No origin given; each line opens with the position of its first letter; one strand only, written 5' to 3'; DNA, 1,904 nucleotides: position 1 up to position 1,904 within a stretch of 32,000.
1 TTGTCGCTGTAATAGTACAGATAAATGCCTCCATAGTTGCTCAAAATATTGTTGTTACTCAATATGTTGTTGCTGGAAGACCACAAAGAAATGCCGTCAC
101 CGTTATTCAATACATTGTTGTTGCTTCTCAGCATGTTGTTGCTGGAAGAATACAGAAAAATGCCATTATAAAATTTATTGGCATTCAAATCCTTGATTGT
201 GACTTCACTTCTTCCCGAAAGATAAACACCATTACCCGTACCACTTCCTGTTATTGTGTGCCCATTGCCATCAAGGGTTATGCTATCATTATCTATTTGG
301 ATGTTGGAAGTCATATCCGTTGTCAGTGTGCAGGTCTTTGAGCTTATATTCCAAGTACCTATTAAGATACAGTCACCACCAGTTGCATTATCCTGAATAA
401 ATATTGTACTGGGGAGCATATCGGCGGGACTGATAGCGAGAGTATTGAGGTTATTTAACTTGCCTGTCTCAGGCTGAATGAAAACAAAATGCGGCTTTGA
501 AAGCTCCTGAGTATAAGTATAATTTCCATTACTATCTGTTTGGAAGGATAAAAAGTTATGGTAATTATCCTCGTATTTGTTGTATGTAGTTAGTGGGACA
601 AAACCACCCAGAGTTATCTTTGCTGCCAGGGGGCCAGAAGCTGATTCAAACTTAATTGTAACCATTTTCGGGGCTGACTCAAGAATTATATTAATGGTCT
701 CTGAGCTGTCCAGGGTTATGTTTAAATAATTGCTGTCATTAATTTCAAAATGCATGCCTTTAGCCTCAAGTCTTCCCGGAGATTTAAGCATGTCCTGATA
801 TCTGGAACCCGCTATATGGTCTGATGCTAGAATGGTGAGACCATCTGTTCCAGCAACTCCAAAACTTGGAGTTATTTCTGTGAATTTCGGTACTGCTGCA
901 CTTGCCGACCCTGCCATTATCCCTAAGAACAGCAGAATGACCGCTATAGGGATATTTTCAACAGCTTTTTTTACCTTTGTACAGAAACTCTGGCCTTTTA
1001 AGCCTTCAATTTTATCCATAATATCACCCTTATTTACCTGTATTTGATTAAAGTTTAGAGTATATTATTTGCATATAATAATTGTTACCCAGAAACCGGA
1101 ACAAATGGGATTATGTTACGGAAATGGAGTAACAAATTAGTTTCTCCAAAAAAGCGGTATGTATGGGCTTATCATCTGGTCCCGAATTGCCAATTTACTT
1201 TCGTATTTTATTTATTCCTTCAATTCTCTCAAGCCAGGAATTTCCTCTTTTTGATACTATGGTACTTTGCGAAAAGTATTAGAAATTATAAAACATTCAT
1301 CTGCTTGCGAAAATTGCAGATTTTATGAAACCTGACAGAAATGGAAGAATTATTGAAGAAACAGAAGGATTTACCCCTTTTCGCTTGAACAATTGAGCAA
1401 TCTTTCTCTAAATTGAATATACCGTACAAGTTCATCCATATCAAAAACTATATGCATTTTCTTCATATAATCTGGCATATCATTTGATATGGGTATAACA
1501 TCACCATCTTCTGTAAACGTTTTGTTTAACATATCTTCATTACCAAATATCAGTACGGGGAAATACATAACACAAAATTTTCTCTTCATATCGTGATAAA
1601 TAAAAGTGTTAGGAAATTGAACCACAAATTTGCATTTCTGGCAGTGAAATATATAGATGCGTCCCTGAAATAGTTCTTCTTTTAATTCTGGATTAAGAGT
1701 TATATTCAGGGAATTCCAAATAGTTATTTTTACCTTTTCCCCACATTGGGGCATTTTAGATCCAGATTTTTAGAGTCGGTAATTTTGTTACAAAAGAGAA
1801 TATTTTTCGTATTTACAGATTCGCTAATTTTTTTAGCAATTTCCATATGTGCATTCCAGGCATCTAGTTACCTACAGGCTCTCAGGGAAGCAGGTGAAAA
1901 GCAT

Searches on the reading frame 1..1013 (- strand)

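Call 24: search_protein_families(library=pfam, proteins=[window:1-1013:-], max_evalue=0.01)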
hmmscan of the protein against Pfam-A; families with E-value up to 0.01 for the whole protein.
window:1-1013:- (337 aa): 2 families
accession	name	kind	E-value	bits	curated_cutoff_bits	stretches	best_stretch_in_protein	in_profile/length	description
PF05048.19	NosD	-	1e-10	41.8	23.6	1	236-334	32-135/212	Periplasmic copper-binding protein (NosD)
PF13229.12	Beta_helix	-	8.9e-10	38.9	25.9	1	238-336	3-101/158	Right handed beta helix region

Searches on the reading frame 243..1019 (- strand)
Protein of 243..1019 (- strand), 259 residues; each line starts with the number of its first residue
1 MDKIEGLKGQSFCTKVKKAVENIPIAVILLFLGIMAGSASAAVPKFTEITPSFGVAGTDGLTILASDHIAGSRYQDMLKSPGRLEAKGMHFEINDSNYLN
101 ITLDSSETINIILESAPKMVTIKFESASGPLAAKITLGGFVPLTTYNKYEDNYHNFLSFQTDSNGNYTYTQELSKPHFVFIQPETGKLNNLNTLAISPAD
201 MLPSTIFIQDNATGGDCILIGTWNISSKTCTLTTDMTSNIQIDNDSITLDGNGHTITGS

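Call 45: find_homologous_proteins(query=window:243-1019:-, max_evalue=0.001)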
Query seq(259 aa) (259 aa): 15 proteins with E <= 0.001 among 1377 candidates.
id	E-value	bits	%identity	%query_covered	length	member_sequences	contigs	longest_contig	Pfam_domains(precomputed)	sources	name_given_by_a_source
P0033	1.1e-54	203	57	69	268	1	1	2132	PF13229.13,PF05048.20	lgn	-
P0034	9.1e-54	200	53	76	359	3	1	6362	PF13229.13,PF05048.20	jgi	jgi:hypothetical protein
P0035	2.1e-53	199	58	70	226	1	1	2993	-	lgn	-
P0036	1.3e-52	197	51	78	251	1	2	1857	-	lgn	-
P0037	6.2e-47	178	52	71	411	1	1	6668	PF13229.13,PF05048.20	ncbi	-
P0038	9.8e-47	177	53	68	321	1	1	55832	PF13229.13,PF05048.20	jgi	-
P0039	2.9e-43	166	48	77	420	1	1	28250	PF13229.13,PF05048.20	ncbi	-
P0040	6.4e-43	165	49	71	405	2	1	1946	PF13229.13,PF05048.20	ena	-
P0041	9.4e-42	161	50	73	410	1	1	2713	PF13229.13,PF05048.20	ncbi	-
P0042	4.2e-41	159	48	69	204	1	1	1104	-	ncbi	-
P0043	3.1e-35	140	45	70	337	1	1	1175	PF13229.13,PF05048.20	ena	-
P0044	2.9e-16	78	77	20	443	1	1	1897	PF13229.13,PF05048.20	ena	-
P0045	4.6e-16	77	77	20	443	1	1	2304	PF13229.13,PF05048.20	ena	-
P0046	2.5e-15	75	75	20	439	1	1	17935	PF13229.13,PF13715.13,PF00404.25,PF13620.13,PF05048.20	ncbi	-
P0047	3.8e-15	74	77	20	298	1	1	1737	PF13229.13,PF05048.20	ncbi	-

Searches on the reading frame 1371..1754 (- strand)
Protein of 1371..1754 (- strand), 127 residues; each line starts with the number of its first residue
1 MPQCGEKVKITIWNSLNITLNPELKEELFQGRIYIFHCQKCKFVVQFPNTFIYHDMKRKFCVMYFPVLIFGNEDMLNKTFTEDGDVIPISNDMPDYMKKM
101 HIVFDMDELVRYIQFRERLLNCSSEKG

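Call 31: find_encoding_contigs(protein=window:1371-1754:-, flank=10000, max_places=4)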
Protein window:1371-1754:- (127 aa): 3 contigs read that carry it; 3 places shown.
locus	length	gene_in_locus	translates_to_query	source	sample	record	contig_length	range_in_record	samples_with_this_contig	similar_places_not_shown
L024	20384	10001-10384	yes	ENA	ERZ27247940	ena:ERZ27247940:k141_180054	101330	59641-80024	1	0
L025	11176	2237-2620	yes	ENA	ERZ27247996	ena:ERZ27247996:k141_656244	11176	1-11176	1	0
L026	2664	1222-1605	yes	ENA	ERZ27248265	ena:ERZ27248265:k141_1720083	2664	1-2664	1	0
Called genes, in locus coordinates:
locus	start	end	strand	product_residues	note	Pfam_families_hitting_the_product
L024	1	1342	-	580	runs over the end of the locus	PF02554:CstA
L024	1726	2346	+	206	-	-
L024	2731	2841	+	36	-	-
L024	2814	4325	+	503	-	PF05048:NosD (weak), PF13229:Beta_helix, PF22842:Pel9A-like_beta_helix (weak), PF05048:NosD, PF13229:Beta_helix, PF04140:ICMT, PF04191:PEMT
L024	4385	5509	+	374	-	PF25767:ARM_TBCD_2nd (faint), PF13646:HEAT_2, PF25786:HEAT_GCN1_C (faint), PF00514:Arm (faint), PF02985:HEAT (faint), PF12717:Cnd1 (faint), PF13646:HEAT_2, PF13646:HEAT_2, +2 more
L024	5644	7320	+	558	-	-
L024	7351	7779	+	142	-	PF14353:CpXC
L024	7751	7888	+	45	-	-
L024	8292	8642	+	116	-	-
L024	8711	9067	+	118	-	PF24885:TPR_NPHP3 (weak), PF07719:TPR_2 (faint), PF13374:TPR_10 (faint), PF13424:TPR_12, PF00515:TPR_1 (weak), PF13181:TPR_8 (weak)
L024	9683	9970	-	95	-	-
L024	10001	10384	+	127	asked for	PF14353:CpXC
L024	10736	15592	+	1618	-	-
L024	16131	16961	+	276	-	PF00561:Abhydrolase_1, PF12146:Hydrolase_4 (weak), PF12697:Abhydrolase_6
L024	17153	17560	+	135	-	-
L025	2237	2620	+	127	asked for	PF14353:CpXC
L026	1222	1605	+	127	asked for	PF14353:CpXC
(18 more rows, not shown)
